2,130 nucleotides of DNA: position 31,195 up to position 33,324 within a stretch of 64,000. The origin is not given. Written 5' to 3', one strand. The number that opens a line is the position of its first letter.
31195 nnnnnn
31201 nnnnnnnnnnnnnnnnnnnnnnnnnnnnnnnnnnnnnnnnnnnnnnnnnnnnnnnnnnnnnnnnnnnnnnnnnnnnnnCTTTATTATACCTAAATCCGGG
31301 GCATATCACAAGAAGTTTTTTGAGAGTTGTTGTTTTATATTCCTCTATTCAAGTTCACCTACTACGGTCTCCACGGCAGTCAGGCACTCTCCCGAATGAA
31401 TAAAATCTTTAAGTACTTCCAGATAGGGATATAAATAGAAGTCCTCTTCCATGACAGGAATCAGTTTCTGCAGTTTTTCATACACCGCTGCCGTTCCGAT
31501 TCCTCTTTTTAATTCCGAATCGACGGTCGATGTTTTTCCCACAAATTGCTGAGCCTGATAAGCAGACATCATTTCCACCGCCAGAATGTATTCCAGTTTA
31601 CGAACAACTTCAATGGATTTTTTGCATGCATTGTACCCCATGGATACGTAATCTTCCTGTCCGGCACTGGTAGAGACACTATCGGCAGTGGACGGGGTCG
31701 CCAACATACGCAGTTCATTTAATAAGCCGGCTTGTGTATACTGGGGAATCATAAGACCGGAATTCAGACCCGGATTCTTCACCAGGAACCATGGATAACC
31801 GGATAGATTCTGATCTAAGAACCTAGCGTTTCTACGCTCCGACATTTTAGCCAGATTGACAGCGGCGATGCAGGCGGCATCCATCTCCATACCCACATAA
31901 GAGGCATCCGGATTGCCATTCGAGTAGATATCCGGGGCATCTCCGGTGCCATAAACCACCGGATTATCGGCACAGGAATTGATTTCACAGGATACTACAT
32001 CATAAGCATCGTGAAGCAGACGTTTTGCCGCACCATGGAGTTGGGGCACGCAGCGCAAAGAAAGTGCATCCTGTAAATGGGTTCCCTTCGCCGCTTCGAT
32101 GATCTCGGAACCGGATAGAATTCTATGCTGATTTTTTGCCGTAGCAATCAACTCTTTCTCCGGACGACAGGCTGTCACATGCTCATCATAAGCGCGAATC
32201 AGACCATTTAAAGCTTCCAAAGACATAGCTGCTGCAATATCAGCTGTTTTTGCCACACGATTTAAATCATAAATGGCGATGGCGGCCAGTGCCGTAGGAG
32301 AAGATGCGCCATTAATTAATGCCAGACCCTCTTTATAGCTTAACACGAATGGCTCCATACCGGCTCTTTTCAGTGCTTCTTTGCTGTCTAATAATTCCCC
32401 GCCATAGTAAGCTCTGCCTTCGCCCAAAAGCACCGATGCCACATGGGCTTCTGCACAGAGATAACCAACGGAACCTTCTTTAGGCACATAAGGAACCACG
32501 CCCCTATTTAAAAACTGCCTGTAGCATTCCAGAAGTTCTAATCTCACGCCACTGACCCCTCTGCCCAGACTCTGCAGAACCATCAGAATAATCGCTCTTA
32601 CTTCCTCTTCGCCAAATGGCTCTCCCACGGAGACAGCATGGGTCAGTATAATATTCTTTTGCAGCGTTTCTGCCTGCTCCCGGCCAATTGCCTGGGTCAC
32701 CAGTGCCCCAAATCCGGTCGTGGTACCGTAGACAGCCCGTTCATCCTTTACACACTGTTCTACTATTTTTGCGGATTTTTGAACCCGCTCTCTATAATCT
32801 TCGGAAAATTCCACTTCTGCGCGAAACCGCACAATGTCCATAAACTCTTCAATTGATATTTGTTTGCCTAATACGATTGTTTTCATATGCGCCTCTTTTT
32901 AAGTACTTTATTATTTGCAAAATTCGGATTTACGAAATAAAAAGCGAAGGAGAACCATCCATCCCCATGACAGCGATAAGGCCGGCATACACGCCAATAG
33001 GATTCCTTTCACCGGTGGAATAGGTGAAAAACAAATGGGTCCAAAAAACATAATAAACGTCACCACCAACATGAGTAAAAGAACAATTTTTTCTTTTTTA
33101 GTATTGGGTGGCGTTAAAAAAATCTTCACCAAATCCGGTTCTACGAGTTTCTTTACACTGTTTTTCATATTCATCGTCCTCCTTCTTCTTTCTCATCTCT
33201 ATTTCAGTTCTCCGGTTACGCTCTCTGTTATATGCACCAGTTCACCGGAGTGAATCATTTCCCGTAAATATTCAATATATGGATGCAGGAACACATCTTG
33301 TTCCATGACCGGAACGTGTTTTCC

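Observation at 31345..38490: Probable ergothioneine/hercynine-to-trimethylamine locus likely to be mis-annotated as hutH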

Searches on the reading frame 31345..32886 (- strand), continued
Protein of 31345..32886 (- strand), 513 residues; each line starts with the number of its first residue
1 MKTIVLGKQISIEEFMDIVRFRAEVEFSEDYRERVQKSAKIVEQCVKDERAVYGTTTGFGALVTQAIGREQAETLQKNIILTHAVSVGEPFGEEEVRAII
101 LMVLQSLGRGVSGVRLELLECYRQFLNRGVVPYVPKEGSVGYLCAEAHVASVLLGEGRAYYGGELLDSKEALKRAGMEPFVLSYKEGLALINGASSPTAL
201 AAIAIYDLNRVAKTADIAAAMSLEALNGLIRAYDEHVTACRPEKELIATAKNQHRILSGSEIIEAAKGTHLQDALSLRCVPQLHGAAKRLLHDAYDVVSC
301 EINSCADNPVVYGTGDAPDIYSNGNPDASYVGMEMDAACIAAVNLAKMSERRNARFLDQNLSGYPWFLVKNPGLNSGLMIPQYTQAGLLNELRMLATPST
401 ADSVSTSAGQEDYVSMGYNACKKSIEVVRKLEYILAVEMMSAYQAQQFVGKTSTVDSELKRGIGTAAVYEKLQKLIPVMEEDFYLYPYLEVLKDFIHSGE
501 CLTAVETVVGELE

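Call 76: search_protein_families(library=ncbifam, proteins=[L062:11738-13258:-, L062:9105-10100:-, L062:10138-11754:-, L015:6114-7505:+, L015:15021-16406:+, L015:11603-12811:+, L015:13229-14536:+, L015:16421-17449:+, L011:2254-4536:+, L015:7532-8995:+], max_evalue=1e-10)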
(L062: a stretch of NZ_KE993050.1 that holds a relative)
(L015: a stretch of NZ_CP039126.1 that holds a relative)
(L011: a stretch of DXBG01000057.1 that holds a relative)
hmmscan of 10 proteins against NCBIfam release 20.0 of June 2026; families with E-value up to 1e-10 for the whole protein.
L062:11738-13258:- (506 aa): 8 families
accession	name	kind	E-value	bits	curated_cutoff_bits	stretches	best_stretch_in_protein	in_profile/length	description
NF006871.0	PRK09367.1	subfamily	1.2e-106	357.4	524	1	4-498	3-499/505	histidine ammonia-lyase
TIGR01225.1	hutH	equivalog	3.2e-104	349.2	539.15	1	6-500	2-498/506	histidine ammonia-lyase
TIGR04475.1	Phe_D_beta_mut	equivalog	6.5e-73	246.1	800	2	6-266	3-265/510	phenylalanine aminomutase (D-beta-phenylalanine forming)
TIGR03832.1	Tyr_2_3_mutase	equivalog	1.3e-65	221.8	501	2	7-266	1-262/507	tyrosine 2,3-aminomutase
NF041222.1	BagA_FevW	exception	7.8e-62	209.6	1000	1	8-496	4-519/529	bagremycin/ferroverdin biosynthesis tyrosine ammonia-lyase BagA/FevW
NF053541.1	FlxA_rubin_TAL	equivalog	9.5e-58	195.8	700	1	14-488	3-493/498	flexirubin biosynthesis tyrosine ammonia-lyase FlxA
TIGR01226.1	phe_am_lyase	equivalog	1e-45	156.3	519.15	1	3-451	31-502/680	phenylalanine ammonia-lyase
TIGR04473.1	taxol_Phe_23mut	exception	2.8e-28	98.6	1250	1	93-451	124-498/687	phenylalanine aminomutase (L-beta-phenylalanine forming)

L062:9105-10100:- (331 aa): 13 families
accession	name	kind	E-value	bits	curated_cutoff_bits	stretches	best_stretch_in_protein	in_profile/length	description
TIGR02371.1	ala_DH_arch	equivalog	2e-60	204.6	409.15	1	3-328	2-322/325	alanine dehydrogenase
NF006379.0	PRK08618.1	equivalog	2.8e-47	161.6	417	1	4-328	2-324/326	ornithine cyclodeaminase family protein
TIGR03944.1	dehyd_SbnB_fam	equivalog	3.2e-38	131.6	326.9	1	4-328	2-324/327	2,3-diaminopropionate biosynthesis protein SbnB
NF006141.0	PRK08291.1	equivalog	4.7e-37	127.7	408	1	3-327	4-327/330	cyclodeaminase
NF004848.0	PRK06199.1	subfamily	5.6e-36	124.4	362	1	66-328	90-370/379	tyramine oxidase subunit B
TIGR02992.1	ectoine_eutC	equivalog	3.6e-34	118.3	471.65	1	5-326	3-323/326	ectoine utilization protein EutC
NF004793.0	PRK06141.1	equivalog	1.2e-29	103.3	322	1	15-319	12-311/314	bifunctional Delta(1)-pyrroline-2-carboxylate/Delta(1)-piperideine-2-carboxylate reductase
NF005296.0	PRK06823.1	equivalog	5.2e-29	101.2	438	1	15-314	12-308/315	ornithine cyclodeaminase family protein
NF045643.1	ImmsucRedBhcD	equivalog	5.5e-24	85.1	500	1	16-326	13-317/321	iminosuccinate reductase BhcD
NF005762.1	PRK07589.1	equivalog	3.5e-18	65.7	350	1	67-327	64-317/334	ornithine cyclodeaminase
NF005603.0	PRK07340.1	equivalog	1.2e-13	51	266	1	77-248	73-242/307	delta(1)-pyrroline-2-carboxylate reductase family protein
NF005011.0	PRK06407.1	subfamily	1.2e-12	47.7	337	1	3-209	2-196/302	ornithine cyclodeaminase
NF045512.1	PyrPipCarbRedLhpI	equivalog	8.5e-11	41.6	400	0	71-249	63-238/298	bifunctional Delta(1)-pyrroline-2-carboxylate/Delta(1)-piperideine-2-carboxylate reductase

L062:10138-11754:- (538 aa): 5 families
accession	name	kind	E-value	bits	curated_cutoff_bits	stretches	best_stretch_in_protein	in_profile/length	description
NF047988.1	betaine_BCCT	equivalog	1.3e-91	307.6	650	1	34-530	2-481/483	glycine betaine uptake BCCT transporter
TIGR00842.1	bcct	subfamily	1.3e-79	268.1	407.55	1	72-530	1-449/452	BCCT family transporter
NF007399.1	PRK09928.1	subfamily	2e-62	211.2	695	1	30-504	11-475/675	choline BCCT transporter BetT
NF002887.1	PRK03356.1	equivalog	3.6e-55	187.6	541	1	26-529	5-495/497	L-carnitine/gamma-butyrobetaine antiporter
NF007412.0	PRK09950.1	equivalog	3.8e-41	141.2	647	1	39-528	17-497/536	BCCT family transporter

L015:6114-7505:+ (463 aa): 1 family
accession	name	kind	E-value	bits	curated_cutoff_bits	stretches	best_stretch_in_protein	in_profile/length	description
TIGR02369.2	trimeth_pyl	equivalog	5.5e-64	216.4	525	1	8-456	8-463/469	[trimethylamine--corrinoid protein] Co-methyltransferase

L015:15021-16406:+ (461 aa): 1 family
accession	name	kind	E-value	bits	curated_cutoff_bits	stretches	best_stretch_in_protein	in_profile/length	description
TIGR02369.2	trimeth_pyl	equivalog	1.9e-64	217.9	525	1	6-456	6-463/469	[trimethylamine--corrinoid protein] Co-methyltransferase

L015:11603-12811:+ (402 aa): 1 family
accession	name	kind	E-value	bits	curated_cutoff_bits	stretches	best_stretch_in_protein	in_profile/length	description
NF051439.1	C3LHypDHLhpIPSEAE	equivalog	2.5e-65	221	700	1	1-401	144-548/555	cis-3-hydroxy-L-proline dehydratase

L015:13229-14536:+ (435 aa): 1 family
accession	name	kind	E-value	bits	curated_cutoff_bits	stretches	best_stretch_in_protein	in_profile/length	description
NF051439.1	C3LHypDHLhpIPSEAE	equivalog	9.9e-41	139.8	700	1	3-429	143-550/555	cis-3-hydroxy-L-proline dehydratase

L015:16421-17449:+ (342 aa): 5 families
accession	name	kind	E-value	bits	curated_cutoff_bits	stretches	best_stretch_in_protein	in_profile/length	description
NF040650.1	sulfolac_dhydr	equivalog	6.6e-56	189.9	500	1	5-327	3-329/339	L-sulfolactate dehydrogenase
NF011599.0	PRK15025.1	equivalog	5.2e-46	157.4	356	1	4-329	2-336/349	ureidoglycolate dehydrogenase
TIGR03175.1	AllD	equivalog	4.5e-44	151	496.2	1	4-328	2-335/349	ureidoglycolate dehydrogenase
NF007504.0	PRK10098.1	equivalog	2.7e-40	138.2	336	1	5-300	7-314/360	malate/lactate/ureidoglycolate dehydrogenase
NF009750.0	PRK13260.1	equivalog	1.4e-31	109.9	316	1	4-326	2-331/332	3-dehydro-L-gulonate 2-dehydrogenase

L011:2254-4536:+ (760 aa): 13 families
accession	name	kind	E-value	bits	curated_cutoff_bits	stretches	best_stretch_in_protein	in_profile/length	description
NF043082.1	XdhA_XDHase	equivalog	8.4e-159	530.1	780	1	8-754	1-755/758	xanthine dehydrogenase subunit XdhA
NF007426.0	PRK09970.1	equivalog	1.6e-152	509.2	916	1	5-753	3-757/761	xanthine dehydrogenase molybdenum-binding subunit XdhA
TIGR03194.1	4hydrxCoA_A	equivalog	6.7e-118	395.1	994.55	1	16-750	5-745/746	4-hydroxybenzoyl-CoA reductase subunit alpha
NF041018.1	glyceraldDH_alpha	equivalog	1.3e-117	394.1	790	1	6-747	1-740/741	glyceraldehyde dehydrogenase subunit alpha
TIGR03196.1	pucD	equivalog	6e-105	352.3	783.65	1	10-746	5-753/763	xanthine dehydrogenase subunit D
NF045668.1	pterin_aldehy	equivalog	1.1e-90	305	1100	1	7-751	174-904/905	molybdopterin-dependent aldehyde oxidoreductase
NF041671.1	peri_hyde_PaoC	equivalog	9.6e-85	285.4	1180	1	4-753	14-733/735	aldehyde oxidoreductase molybdenum-binding subunit PaoC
NF040766.1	CODH_aero_grp5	exception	9.2e-83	278.8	950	2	6-584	3-591/785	aerobic carbon-monoxide dehydrogenase large subunit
TIGR03313.1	Se_sel_red_Mo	hypoth_equivalog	9.2e-83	278.4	1101.9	2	185-753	384-951/951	molybdopterin-dependent oxidoreductase Mo/Fe-S-binding subunit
TIGR03311.1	Se_dep_XDH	equivalog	7.8e-76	255.8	830.45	1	8-729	162-828/848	selenium-dependent xanthine dehydrogenase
TIGR02965.1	xanthine_xdhB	equivalog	8.2e-72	242.5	849.5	1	19-733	12-729/758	xanthine dehydrogenase molybdopterin binding subunit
TIGR02416.1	CO_dehy_Mo_lg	equivalog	1.2e-66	225.4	991.15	1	22-734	7-751/770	aerobic carbon-monoxide dehydrogenase large subunit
TIGR02969.1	mam_aldehyde_ox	subfamily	8.8e-38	129.5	1912.3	1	20-719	588-1266/1330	aldehyde oxidase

L015:7532-8995:+ (487 aa): 2 families
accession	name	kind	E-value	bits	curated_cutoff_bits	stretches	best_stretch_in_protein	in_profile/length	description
TIGR00813.1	sss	superfamily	1.1e-18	67.6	184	1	47-434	1-411/411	sodium/solute symporter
TIGR02121.1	Na_Pro_sym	equivalog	3.3e-16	59.1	515.5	1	21-445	5-441/488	sodium/proline symporter PutP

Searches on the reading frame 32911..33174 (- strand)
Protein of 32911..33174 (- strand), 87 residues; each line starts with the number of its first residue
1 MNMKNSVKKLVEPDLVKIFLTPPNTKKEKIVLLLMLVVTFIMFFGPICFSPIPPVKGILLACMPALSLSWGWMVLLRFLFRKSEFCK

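Call 5: search_protein_families(library=pfam, proteins=[window:32911-33174:-])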
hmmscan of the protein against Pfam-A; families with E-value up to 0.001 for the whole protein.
window:32911-33174:- (87 aa): 0 families

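Call 57: search_protein_families(library=pfam, max_evalue=5, proteins=[window:32911-33174:-])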
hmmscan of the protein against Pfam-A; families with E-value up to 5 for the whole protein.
window:32911-33174:- (87 aa): 0 families
